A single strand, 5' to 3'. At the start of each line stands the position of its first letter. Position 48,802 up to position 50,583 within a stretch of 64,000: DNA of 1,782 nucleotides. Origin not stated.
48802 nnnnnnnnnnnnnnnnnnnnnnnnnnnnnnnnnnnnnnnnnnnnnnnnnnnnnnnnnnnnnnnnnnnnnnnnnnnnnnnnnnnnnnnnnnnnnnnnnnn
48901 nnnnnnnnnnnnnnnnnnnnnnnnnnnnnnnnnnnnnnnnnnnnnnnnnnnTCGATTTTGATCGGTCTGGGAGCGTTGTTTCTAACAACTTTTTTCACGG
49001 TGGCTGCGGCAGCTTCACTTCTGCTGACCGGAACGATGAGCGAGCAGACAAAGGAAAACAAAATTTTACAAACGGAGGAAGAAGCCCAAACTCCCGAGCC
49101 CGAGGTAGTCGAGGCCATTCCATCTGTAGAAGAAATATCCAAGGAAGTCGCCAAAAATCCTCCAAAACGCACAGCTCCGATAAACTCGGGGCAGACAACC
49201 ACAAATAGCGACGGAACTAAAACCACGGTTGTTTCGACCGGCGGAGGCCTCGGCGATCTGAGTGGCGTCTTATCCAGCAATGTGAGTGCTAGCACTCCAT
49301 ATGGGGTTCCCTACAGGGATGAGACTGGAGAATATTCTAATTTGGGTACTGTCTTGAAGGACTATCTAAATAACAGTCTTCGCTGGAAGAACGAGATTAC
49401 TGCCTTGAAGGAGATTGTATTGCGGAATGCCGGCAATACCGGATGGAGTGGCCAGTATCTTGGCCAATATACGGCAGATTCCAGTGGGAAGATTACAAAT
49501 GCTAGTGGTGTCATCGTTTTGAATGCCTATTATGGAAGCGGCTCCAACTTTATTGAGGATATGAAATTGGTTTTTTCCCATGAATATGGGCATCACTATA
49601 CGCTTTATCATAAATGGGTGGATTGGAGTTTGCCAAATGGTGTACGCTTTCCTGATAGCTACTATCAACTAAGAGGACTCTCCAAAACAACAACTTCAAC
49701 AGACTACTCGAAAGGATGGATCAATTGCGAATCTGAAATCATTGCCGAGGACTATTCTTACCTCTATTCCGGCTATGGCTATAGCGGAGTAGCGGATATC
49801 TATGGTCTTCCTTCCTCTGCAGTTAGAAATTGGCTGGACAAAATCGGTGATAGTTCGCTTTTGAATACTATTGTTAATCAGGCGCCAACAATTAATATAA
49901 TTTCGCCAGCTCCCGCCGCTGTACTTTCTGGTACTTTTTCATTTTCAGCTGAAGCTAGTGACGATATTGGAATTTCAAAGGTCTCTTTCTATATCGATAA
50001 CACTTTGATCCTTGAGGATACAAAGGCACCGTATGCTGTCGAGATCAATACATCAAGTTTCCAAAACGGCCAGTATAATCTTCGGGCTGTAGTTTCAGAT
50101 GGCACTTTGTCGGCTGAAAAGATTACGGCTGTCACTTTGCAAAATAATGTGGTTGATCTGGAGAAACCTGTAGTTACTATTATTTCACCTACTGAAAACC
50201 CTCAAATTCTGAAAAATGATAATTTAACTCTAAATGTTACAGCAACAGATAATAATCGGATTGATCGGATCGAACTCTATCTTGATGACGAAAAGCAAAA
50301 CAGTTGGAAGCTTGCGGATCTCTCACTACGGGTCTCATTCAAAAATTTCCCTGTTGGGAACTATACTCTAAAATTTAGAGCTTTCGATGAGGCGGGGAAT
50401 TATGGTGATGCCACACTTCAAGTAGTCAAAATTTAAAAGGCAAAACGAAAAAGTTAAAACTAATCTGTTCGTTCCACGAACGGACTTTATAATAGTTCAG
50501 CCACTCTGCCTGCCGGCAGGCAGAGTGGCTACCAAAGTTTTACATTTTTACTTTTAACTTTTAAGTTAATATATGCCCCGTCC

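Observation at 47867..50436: Guanylate kinase fused in-frame to a membrane-spanning extracytoplasmic metalloprotease/Ig-like module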

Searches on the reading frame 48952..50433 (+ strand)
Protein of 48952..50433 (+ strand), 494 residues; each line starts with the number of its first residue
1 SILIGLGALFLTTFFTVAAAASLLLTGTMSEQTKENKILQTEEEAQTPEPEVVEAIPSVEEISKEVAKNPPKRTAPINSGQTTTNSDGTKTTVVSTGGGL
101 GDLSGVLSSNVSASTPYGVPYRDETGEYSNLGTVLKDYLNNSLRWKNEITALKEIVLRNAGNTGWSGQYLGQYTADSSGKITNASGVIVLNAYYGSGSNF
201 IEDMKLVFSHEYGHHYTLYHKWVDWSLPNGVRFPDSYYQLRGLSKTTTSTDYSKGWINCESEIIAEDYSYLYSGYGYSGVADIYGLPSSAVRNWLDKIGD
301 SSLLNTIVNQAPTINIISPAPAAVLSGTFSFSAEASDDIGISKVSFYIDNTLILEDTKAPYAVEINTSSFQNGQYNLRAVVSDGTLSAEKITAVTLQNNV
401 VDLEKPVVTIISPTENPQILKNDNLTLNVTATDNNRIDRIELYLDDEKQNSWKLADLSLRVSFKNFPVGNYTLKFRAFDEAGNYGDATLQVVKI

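Call 7: find_homologous_proteins(query=window:48952-50433:+, max_evalue=0.001)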
Query window:48952-50433:+ (494 aa): 178 proteins with E <= 0.001 among 8000 candidates; the best 120 are listed.
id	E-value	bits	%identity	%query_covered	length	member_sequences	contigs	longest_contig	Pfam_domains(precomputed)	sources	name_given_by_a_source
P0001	0.0e+0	1091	100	100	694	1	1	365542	PF17957.8,PF00625.28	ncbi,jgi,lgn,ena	ncbi:MAG: guanylate kinase [Patescibacteria group bacterium]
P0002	2.7e-152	526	51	95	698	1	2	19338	PF17957.8,PF00625.28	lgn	-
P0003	1.5e-148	514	53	89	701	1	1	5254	PF17957.8,PF00625.28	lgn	-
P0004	7.9e-148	511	54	88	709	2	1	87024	PF17957.8,PF00625.28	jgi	-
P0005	5.6e-147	508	49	94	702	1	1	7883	PF17957.8,PF00625.28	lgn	-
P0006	7.3e-146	505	52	90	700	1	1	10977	PF17957.8,PF00625.28,PF16967.12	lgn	-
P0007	7.5e-146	505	52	88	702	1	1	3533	PF17957.8,PF00625.28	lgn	-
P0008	6.3e-145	502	54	79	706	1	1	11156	PF17957.8,PF00625.28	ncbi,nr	ncbi:MAG: Ig-like domain-containing protein [bacterium]|nr:Ig-like domain-containing protein [bacter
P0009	9.8e-144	498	54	88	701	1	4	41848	PF17957.8,PF00625.28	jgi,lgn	-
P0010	4.4e-143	496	53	90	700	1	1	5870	PF17957.8,PF00625.28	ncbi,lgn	-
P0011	1.5e-142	494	51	91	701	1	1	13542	PF17957.8,PF00625.28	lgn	-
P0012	1.5e-142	494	47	99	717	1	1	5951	PF17957.8,PF00625.28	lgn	-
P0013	2.3e-142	493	49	99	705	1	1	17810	PF17957.8,PF00625.28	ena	-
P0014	4.4e-142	492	49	99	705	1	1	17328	PF17957.8,PF00625.28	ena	-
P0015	7.8e-142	492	48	99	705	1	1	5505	PF17957.8,PF00625.28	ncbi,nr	ncbi:MAG TPA: Ig-like domain-containing protein [Patescibacteria group bacterium]|nr:Ig-like domain-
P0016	1.0e-141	491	49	99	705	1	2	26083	PF17957.8,PF00625.28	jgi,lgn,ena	-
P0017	8.2e-140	485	50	94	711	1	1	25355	PF17957.8,PF00625.28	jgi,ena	-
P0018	9.3e-139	481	51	91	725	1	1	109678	PF17957.8,PF00625.28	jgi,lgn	jgi:guanylate kinase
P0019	3.5e-138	479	50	94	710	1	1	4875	PF17957.8,PF00625.28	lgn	-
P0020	2.2e-137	477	48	100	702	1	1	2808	PF17957.8,PF00625.28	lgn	-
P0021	2.3e-137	477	50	92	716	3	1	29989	PF17957.8,PF00625.28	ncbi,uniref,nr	ncbi:hypothetical protein COT78_00940 [Candidatus Berkelbacteria bacterium CG10_big_fil_rev_8_21_14_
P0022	1.9e-136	474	51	92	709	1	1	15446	PF17957.8,PF00625.28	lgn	-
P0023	1.9e-136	474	51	90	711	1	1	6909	PF17957.8,PF00625.28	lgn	-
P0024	2.5e-135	470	48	100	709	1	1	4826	PF17957.8,PF00625.28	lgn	-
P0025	5.9e-135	469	47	92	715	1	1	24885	PF17957.8,PF00625.28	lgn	-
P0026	2.1e-134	467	49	92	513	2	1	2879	PF17957.8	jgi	-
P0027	2.2e-134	467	48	93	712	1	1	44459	PF17957.8,PF00625.28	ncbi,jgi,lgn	ncbi:MAG: Ig-like domain-containing protein [Patescibacteria group bacterium]|jgi:guanylate kinase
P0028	4.6e-134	466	48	99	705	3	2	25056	PF17957.8,PF00625.28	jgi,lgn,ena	-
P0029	7.0e-134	465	49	94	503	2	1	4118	PF17957.8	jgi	-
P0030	8.1e-134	465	50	91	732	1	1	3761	PF17957.8,PF00625.28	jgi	-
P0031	8.8e-133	462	47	98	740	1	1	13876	PF17957.8,PF00625.28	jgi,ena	-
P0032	3.0e-132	460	45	93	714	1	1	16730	PF17957.8,PF00625.28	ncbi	-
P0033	4.7e-131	456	48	89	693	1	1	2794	PF17957.8,PF00625.28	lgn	-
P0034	2.2e-128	447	48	93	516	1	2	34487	PF17957.8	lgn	-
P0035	2.2e-127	444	52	83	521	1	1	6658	PF17957.8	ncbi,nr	ncbi:MAG: Ig-like domain-containing protein [Candidatus Berkelbacteria bacterium]|nr:Ig-like domain-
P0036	1.2e-123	432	45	98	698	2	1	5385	PF17957.8,PF00625.28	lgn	-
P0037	3.6e-122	427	44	98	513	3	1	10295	PF17957.8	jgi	-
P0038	8.7e-121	422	46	93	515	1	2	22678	PF17957.8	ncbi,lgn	-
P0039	1.7e-118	415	42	99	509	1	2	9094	PF17957.8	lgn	-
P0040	3.4e-118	414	44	98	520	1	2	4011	PF17957.8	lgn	-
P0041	7.2e-118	413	45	98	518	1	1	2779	PF17957.8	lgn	-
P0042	9.3e-118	412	46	87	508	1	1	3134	PF17957.8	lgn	-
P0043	1.3e-117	412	43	97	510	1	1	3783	PF17957.8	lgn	-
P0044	1.3e-117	412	44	93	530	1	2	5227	PF17957.8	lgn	-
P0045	4.4e-117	410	46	91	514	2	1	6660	PF17957.8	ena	-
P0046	1.2e-116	409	44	93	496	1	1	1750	PF17957.8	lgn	-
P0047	1.2e-116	408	44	100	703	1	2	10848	PF17957.8,PF00625.28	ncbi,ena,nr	ncbi:MAG TPA: guanylate kinase [bacterium]|nr:guanylate kinase [bacterium]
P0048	1.3e-116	408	45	89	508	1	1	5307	PF17957.8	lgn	-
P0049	1.9e-116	408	42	93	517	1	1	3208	PF17957.8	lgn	-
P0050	3.2e-116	407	45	93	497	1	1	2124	PF17957.8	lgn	-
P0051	4.2e-116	407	43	98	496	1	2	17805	PF17957.8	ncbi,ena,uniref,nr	ncbi:MAG: fibronectin type III domain-containing protein [Candidatus Berkelbacteria bacterium Athens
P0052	8.0e-116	406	44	96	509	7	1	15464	PF17957.8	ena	-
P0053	8.7e-115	402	45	92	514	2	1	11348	PF15418.13,PF17957.8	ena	-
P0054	1.0e-114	402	44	90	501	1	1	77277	PF17957.8,PF19077.7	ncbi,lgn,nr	ncbi:MAG: Ig-like domain-containing protein [Candidatus Berkelbacteria bacterium]|nr:Ig-like domain-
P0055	1.8e-114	401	46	91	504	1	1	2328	PF17957.8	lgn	-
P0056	3.9e-114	400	41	98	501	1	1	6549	PF07495.20,PF17957.8,PF19077.7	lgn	-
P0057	9.5e-114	399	41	98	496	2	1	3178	PF17957.8,PF19077.7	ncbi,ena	ncbi:MAG: Ig-like domain-containing protein [Candidatus Berkelbacteria bacterium]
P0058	1.4e-113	398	45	87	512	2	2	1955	PF17957.8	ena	-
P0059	4.4e-113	397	44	92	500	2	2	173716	PF17957.8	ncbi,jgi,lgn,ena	ncbi:MAG: Ig-like domain-containing protein [Patescibacteria group bacterium]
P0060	1.1e-112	395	43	98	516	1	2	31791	PF17957.8,PF19077.7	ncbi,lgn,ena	-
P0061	2.8e-112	394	45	88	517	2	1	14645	PF17957.8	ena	-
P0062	6.8e-112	393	44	88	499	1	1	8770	PF17957.8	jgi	jgi:hypothetical protein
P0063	1.0e-111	392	44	88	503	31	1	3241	PF17957.8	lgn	-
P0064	1.3e-111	392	43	92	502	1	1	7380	PF17957.8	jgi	jgi:hypothetical protein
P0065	9.4e-111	389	44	88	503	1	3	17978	PF17957.8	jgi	jgi:hypothetical protein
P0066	1.2e-110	389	44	87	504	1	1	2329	PF17957.8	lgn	-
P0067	3.3e-110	387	41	97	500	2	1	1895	PF17957.8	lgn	-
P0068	1.5e-109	385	42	99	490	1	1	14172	PF17957.8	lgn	-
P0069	8.0e-109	383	43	93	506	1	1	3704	PF17957.8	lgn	-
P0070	8.5e-109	383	42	95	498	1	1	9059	PF17957.8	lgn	-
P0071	9.0e-109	383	45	92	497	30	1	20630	PF17957.8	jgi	-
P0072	1.1e-108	382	51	58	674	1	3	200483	PF17957.8,PF00625.28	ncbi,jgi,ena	ncbi:MAG: guanylate kinase [Candidatus Berkelbacteria bacterium]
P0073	3.0e-108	381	41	94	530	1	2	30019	PF17957.8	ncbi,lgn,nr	ncbi:MAG: Ig-like domain-containing protein [Patescibacteria group bacterium]|nr:Ig-like domain-cont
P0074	5.3e-108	380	45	83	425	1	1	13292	PF17957.8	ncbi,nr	ncbi:MAG: Ig-like domain-containing protein, partial [Candidatus Berkelbacteria bacterium]|nr:Ig-lik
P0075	8.1e-108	379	43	92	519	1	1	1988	PF17957.8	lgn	-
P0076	1.2e-107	379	47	69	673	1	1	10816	PF17957.8,PF00625.28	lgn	-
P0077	2.0e-107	378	39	100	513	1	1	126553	PF17957.8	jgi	jgi:hypothetical protein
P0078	4.2e-107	377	41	100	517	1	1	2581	PF17957.8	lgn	-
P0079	5.7e-107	377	43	87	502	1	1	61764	PF17957.8,PF19077.7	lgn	-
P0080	6.2e-107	376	40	98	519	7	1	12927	PF17957.8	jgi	-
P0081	8.6e-107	376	44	84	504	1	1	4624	PF17957.8,PF19077.7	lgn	-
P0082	1.0e-106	376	43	93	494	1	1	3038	PF17957.8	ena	-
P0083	1.2e-106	376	42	98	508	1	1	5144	PF17957.8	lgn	-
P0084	2.4e-106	375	46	72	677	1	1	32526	PF17957.8,PF00625.28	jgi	jgi:guanylate kinase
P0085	2.9e-106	374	43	88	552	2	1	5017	PF17957.8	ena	-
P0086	1.1e-105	372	49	75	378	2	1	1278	PF17957.8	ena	-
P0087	1.5e-105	372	41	93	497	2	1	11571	PF17957.8,PF19077.7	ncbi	-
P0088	2.0e-105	371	43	88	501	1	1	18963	PF17957.8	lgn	-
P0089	2.6e-105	371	43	88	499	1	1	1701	PF17957.8,PF19077.7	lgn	-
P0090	7.2e-105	370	43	87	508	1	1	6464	PF17957.8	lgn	-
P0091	7.9e-105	370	41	98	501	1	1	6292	PF17957.8,PF19077.7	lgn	-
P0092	9.4e-105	369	42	99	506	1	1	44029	PF17957.8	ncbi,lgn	-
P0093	3.4e-104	367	43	90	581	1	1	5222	PF17957.8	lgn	-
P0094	1.2e-102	362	46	78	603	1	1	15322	PF17957.8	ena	-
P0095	1.8e-102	362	40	93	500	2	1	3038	PF17957.8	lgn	-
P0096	4.8e-102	360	41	93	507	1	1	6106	PF17957.8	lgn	-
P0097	5.4e-102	360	40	96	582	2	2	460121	PF07495.20,PF17957.8,PF16967.12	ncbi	ncbi:MAG: Ig-like domain-containing protein [Patescibacteria group bacterium]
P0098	8.1e-102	360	38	98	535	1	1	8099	PF17957.8,PF19077.7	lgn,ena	-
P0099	1.4e-101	359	39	98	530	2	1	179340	PF17957.8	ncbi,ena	ncbi:MAG: Ig-like domain-containing protein [Patescibacteria group bacterium]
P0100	2.8e-101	358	52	69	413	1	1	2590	PF17957.8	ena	-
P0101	5.0e-101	357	43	88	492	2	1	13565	PF17957.8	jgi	-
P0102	7.1e-101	356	48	63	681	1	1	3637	PF17957.8,PF00625.28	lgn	-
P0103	3.8e-100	354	40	95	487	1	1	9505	PF17957.8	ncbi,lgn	-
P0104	5.1e-100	354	41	90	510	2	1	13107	PF17957.8,PF19077.7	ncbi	-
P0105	3.5e-99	351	51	61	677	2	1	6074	PF17957.8,PF00625.28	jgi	jgi:guanylate kinase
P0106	3.7e-99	351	42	93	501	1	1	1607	PF17957.8,PF13750.13,PF06832.19,PF19077.7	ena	-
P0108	3.2e-98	348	47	70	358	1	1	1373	PF17957.8,PF19077.7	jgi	jgi:hypothetical protein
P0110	1.0e-96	343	39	100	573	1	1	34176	PF17957.8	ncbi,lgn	-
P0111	1.7e-96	342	40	90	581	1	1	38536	PF17957.8,PF28253.1,PF19077.7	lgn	-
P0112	1.5e-94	336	46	69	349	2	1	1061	PF17957.8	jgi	jgi:hypothetical protein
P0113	2.4e-94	335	38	100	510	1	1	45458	PF17957.8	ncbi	-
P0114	2.8e-94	335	46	64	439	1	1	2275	PF17957.8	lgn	-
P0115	6.1e-94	334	40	93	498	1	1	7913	PF17957.8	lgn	-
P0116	1.8e-93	332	39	90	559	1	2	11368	PF17957.8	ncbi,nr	ncbi:MAG: Chitodextrinase precursor [bacterium ADurb.Bin400]|nr:MAG: Chitodextrinase precursor [bact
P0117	7.8e-93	330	40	98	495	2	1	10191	PF17957.8,PF19077.7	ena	-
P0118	2.2e-92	329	38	87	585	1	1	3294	PF07495.20,PF17957.8,PF19077.7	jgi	-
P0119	2.4e-92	328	43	67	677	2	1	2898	PF17957.8,PF00625.28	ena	-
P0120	4.2e-92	328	47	72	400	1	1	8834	PF17957.8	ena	-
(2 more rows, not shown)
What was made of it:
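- The identical protein is recorded from NCBI, JGI, Logan and ENA (call 7).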

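Call 11: find_encoding_contigs(protein=P0059, flank=6000, max_places=2)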
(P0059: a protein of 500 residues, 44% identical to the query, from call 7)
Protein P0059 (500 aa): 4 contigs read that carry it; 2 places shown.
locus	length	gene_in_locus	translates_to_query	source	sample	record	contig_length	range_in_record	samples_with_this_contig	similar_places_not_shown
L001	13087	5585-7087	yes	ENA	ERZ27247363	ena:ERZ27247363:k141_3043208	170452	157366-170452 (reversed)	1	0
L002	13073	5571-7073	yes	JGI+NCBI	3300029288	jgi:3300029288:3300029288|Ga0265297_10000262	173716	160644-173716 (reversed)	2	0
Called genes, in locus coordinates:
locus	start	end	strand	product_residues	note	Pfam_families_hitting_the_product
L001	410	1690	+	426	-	PF00749:tRNA-synt_1c, PF19269:Anticodon_2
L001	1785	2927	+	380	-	PF13439:Glyco_transf_4, PF13579:Glyco_trans_4_4, PF20706:GT4-conflict, PF00534:Glycos_transf_1, PF13692:Glyco_trans_1_4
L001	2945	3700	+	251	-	PF02585:PIG-L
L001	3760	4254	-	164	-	-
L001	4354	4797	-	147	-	-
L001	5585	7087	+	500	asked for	PF17957:Big_7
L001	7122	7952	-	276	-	-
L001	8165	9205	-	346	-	-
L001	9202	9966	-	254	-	PF00216:Bac_DNA_binding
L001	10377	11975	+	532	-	PF13177:DNA_pol3_delta2, PF00004:AAA, PF22608:DNAX_ATPase_lid, PF12169:DNA_pol3_gamma3, PF20964:DnaX_C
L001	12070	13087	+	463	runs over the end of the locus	PF00772:DnaB, PF13481:AAA_25, PF03796:DnaB_C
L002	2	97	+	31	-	?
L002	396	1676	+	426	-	PF00749:tRNA-synt_1c, PF19269:Anticodon_2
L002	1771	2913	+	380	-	PF13439:Glyco_transf_4, PF13579:Glyco_trans_4_4, PF20706:GT4-conflict, PF00534:Glycos_transf_1, PF13692:Glyco_trans_1_4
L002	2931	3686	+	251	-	PF02585:PIG-L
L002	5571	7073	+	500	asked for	PF17957:Big_7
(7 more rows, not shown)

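Call 12: find_encoding_contigs(protein=P0077, flank=6000, max_places=2)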
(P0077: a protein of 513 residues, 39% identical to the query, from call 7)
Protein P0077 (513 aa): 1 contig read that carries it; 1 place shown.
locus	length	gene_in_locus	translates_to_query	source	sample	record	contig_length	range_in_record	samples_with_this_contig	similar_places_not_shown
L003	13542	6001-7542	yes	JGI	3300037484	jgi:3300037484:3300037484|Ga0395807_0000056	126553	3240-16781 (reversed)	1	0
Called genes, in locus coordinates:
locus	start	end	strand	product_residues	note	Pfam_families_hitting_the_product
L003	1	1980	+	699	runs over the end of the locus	PF01751:Toprim, PF01131:Topoisom_bac, PF01396:Zn_ribbon_Top1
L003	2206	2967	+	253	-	-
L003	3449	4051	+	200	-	PF21176:RecR_HhH, PF02132:RecR_ZnF (weak), PF01751:Toprim, PF13662:Toprim_4, PF21175:RecR_C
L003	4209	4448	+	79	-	-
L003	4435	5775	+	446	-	PF00133:tRNA-synt_1 (faint), PF01406:tRNA-synt_1e, PF00749:tRNA-synt_1c (weak), PF09334:tRNA-synt_1g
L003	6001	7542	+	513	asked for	PF17957:Big_7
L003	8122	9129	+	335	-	PF03462:PCRF, PF00472:RF-1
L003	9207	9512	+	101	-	PF02575:YbaB_DNA_bd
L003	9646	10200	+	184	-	PF01195:Pept_tRNA_hydro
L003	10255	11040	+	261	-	PF00687:Ribosomal_L1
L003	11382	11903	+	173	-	PF00466:Ribosomal_L10, PF27436:RL10_C (faint)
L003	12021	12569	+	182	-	PF16320:Ribosomal_L12_N, PF00542:Ribosomal_L12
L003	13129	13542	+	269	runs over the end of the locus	-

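Call 13: find_encoding_contigs(protein=P0054, flank=6000, max_places=2)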
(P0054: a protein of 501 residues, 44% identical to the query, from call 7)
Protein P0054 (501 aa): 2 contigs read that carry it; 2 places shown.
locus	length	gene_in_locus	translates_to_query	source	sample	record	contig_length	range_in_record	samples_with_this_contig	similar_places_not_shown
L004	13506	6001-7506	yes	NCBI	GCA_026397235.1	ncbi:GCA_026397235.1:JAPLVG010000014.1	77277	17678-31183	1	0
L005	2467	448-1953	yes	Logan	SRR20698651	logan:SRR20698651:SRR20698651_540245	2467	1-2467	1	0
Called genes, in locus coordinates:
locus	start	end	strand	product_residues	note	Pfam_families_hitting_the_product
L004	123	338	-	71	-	PF13560:HTH_31, PF12844:HTH_19 (weak), PF01381:HTH_3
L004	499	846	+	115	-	-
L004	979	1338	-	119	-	-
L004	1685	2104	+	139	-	-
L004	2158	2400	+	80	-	-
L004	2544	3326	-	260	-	-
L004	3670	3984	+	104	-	-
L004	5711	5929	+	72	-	-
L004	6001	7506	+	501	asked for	PF19077:Big_13 (faint), PF17957:Big_7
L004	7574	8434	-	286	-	-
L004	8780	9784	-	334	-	-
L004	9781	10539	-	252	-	PF00216:Bac_DNA_binding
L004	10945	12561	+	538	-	PF13177:DNA_pol3_delta2, PF00004:AAA, PF13401:AAA_22 (faint), PF22608:DNAX_ATPase_lid, PF12169:DNA_pol3_gamma3, PF20964:DnaX_C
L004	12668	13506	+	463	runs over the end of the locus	PF00772:DnaB, PF03796:DnaB_C, PF13481:AAA_25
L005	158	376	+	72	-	-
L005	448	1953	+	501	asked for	PF19077:Big_13 (faint), PF17957:Big_7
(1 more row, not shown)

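Call 14: find_encoding_contigs(protein=P0034, flank=5000, max_places=1)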
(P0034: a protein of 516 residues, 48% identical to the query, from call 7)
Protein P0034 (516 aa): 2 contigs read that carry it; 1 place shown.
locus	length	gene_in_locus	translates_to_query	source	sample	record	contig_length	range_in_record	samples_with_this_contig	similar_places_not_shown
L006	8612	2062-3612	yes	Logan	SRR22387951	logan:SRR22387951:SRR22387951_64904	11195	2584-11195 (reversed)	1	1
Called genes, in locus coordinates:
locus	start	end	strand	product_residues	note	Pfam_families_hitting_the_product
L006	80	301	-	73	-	PF01106:NifU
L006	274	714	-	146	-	PF02082:Rrf2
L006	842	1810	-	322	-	-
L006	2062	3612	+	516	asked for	PF17957:Big_7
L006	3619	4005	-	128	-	-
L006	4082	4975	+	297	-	-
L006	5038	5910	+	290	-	PF06037:DUF922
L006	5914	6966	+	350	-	PF00149:Metallophos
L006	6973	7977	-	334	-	PF00389:2-Hacid_dh, PF02826:2-Hacid_dh_C, PF03446:NAD_binding_2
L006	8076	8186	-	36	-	-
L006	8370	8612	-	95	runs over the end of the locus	-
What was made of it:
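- Closest known: Stand-alone 'X' proteins of Berkelbacteria/Patescibacteria. Different: Many lie in unrelated gene neighbourhoods (calls 11-14).
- In other clades X lies in unrelated contexts, near HU/dnaX/dnaB or between cysS and prfA (calls 11-14).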

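Call 15: find_encoding_contigs(protein=P0035, flank=5000, max_places=1)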
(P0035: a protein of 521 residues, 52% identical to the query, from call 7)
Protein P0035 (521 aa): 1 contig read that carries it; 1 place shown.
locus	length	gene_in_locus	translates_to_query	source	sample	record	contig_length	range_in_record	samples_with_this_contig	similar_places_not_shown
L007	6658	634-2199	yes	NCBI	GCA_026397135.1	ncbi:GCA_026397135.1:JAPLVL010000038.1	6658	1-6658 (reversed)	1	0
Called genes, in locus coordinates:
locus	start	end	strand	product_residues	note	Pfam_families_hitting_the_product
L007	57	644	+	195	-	PF00625:Guanylate_kin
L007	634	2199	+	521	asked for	PF17957:Big_7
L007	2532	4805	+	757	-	PF03477:ATP-cone, PF13597:NRDD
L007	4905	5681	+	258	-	PF13353:Fer4_12, PF04055:Radical_SAM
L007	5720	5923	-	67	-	-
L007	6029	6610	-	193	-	-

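Call 16: find_encoding_contigs(protein=P0072, flank=6000, max_places=1)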
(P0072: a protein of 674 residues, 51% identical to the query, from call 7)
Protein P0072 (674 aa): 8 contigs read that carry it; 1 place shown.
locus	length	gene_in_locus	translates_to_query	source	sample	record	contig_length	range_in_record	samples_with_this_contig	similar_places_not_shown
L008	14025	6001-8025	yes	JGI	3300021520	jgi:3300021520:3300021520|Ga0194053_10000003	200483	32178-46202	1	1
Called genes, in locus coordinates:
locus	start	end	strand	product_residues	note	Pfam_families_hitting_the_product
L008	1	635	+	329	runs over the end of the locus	-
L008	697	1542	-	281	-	PF00300:His_Phos_1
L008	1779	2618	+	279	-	-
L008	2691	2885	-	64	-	-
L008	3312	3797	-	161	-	-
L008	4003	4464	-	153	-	PF06146:PsiE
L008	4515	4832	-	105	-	-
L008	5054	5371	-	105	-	PF01541:GIY-YIG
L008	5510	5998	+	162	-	PF04306:DUF456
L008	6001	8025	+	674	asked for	PF00625:Guanylate_kin, PF17957:Big_7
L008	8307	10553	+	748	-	PF03477:ATP-cone, PF13597:NRDD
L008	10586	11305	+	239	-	PF13353:Fer4_12, PF04055:Radical_SAM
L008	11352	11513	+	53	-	-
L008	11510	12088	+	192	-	-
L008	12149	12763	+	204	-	PF04307:YdjM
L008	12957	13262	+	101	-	PF00076:RRM_1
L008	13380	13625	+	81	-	PF13459:Fer4_15, PF13370:Fer4_13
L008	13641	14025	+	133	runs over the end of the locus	-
